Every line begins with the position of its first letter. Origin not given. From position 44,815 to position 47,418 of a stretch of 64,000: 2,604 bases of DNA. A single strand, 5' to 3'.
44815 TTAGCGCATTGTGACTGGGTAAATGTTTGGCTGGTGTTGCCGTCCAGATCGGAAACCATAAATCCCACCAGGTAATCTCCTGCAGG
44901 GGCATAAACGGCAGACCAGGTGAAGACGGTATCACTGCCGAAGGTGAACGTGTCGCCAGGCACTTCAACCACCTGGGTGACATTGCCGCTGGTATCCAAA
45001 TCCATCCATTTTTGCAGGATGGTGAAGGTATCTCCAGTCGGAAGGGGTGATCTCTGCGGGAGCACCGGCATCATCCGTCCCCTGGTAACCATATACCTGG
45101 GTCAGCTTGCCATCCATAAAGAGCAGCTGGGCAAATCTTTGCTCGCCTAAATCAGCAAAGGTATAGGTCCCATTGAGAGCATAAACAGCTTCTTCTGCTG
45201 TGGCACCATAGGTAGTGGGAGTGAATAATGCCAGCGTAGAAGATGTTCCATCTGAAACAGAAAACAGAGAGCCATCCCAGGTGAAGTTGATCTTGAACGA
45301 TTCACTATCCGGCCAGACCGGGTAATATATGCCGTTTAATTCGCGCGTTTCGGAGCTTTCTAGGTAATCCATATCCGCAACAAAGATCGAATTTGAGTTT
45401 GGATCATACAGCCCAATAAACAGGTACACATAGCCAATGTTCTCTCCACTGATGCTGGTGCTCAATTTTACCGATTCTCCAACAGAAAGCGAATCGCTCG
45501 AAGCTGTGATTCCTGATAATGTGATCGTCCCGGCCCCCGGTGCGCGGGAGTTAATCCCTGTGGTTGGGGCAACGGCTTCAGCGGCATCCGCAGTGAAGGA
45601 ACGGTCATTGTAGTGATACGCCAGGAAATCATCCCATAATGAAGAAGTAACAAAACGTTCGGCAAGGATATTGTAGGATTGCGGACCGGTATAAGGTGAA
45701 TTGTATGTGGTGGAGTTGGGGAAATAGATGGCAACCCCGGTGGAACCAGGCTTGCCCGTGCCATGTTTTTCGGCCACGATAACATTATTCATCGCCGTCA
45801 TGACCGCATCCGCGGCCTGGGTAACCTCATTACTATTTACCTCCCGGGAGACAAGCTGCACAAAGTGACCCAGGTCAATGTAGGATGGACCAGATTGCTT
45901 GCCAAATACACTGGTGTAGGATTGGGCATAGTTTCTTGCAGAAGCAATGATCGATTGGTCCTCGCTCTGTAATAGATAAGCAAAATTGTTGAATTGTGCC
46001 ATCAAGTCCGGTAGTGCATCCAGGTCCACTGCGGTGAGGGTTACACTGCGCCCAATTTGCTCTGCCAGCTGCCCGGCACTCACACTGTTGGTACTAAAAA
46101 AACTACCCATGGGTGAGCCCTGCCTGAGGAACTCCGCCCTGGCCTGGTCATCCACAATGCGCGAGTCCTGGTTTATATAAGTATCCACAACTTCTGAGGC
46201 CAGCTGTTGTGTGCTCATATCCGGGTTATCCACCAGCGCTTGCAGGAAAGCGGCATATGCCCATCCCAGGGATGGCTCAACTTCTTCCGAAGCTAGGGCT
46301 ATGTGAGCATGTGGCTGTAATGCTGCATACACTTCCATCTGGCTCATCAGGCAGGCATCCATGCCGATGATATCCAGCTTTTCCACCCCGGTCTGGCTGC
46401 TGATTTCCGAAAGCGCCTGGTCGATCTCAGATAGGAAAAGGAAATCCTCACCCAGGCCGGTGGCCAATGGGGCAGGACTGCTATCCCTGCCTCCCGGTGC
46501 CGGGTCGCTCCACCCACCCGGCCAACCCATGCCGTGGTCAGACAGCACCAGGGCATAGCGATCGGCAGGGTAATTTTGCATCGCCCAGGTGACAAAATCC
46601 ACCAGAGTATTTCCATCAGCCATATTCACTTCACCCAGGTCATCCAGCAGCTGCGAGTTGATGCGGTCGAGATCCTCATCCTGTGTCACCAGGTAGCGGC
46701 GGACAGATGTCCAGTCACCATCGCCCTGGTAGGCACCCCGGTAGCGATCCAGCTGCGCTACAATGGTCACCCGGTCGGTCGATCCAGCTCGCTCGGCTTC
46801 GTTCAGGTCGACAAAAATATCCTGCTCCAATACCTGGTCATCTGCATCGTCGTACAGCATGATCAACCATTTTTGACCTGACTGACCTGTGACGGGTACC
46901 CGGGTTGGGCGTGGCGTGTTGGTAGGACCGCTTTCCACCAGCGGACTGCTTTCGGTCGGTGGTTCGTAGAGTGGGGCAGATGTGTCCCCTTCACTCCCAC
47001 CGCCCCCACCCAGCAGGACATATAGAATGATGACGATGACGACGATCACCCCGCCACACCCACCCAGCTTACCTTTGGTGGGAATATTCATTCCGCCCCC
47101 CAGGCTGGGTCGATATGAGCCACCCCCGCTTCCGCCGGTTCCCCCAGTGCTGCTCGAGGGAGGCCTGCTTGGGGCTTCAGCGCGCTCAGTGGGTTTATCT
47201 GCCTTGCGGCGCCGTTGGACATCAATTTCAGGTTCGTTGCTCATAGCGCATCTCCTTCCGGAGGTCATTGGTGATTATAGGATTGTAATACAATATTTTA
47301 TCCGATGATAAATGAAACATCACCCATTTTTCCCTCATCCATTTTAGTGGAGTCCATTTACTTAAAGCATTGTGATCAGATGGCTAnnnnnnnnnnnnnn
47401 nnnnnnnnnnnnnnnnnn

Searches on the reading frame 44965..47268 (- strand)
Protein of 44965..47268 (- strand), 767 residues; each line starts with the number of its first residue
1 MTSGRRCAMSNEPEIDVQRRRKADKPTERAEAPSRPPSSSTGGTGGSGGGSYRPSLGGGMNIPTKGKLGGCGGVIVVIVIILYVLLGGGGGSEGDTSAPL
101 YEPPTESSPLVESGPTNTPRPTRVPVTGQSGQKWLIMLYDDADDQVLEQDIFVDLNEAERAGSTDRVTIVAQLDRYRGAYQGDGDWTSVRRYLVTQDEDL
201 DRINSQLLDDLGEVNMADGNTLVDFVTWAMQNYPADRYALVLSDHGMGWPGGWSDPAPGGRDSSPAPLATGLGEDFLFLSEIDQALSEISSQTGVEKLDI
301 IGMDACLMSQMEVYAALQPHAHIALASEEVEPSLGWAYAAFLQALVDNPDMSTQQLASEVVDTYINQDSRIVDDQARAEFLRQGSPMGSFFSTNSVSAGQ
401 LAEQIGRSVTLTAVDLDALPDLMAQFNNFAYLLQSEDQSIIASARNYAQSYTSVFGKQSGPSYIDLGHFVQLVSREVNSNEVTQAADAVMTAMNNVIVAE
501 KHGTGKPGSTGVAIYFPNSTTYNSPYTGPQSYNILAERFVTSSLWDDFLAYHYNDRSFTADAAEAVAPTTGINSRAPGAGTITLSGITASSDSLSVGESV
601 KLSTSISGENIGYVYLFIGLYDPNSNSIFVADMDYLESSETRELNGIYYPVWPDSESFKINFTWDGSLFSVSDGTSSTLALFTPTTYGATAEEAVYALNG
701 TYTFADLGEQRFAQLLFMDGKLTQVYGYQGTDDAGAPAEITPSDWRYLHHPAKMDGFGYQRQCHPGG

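Call 76: search_protein_families(library=pfam, proteins=[window:44965-47268:-], max_evalue=0.00001)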
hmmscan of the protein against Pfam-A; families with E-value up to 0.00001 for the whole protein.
window:44965-47268:- (767 aa): 1 family
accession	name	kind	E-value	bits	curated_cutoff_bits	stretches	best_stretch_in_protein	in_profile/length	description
PF03415.19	Peptidase_C11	-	5.2e-37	128.6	25.8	1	142-551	5-358/359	Clostripain family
